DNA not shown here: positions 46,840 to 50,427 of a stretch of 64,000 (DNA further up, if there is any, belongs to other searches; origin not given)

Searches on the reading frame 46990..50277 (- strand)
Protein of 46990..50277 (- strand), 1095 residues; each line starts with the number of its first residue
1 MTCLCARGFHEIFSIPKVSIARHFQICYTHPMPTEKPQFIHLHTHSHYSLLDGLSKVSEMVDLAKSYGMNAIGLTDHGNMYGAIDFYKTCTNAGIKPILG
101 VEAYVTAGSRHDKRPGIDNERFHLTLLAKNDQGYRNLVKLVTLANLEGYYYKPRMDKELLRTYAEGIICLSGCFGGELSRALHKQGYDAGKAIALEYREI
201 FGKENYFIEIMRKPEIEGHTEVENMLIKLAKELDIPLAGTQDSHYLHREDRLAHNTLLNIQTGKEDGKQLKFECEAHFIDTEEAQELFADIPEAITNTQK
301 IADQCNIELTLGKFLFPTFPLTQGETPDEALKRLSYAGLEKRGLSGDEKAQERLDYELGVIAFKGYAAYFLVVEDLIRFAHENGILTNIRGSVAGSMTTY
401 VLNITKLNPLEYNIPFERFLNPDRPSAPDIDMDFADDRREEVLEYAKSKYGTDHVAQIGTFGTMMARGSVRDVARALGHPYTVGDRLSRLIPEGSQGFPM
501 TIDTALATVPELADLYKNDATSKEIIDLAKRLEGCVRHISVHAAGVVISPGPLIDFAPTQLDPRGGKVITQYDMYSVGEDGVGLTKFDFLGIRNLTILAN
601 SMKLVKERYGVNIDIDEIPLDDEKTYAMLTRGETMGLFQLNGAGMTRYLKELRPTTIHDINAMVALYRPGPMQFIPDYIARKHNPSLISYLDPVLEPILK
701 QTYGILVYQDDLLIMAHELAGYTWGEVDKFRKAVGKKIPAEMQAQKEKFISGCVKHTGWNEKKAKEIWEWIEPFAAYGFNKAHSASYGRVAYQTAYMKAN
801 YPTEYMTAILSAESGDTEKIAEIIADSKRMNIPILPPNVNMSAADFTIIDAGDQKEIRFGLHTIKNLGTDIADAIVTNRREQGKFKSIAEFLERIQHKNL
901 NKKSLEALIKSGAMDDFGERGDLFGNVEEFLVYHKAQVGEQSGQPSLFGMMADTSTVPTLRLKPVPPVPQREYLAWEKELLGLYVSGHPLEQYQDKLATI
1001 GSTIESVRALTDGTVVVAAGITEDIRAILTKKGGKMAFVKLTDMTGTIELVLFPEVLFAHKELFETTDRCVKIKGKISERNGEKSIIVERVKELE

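Call 12: search_protein_families(library=pfam, proteins=[window:46990-50277:-], max_evalue=0.01)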
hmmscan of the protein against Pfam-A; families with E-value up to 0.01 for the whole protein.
window:46990-50277:- (1095 aa): 7 families
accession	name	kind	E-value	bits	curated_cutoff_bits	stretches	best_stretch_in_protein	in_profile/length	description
PF07733.18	DNA_pol3_alpha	-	8.3e-86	288.2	23.9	1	330-591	2-260/260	Bacterial DNA polymerase III alpha NTPase domain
PF02811.25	PHP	-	6e-59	199.5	26.4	1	41-212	1-163/164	PHP domain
PF17657.6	DNA_pol3_finger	-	8.2e-56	188.3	22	1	594-756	1-165/166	Bacterial DNA polymerase III alpha subunit finger domain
PF14579.12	HHH_6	-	1.9e-27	95.7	25.6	1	832-919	2-85/90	Helix-hairpin-helix motif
PF01336.31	tRNA_anti-codon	-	2.6e-13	50.1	27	1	1019-1094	4-75/75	OB-fold nucleic acid binding domain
PF12836.13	HHH_3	-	0.00039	20.9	27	1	861-906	16-58/65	Helix-hairpin-helix motif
PF03934.19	T2SSK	-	0.0067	17.2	24.2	0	864-900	15-50/63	Type II secretion system (T2SS), protein K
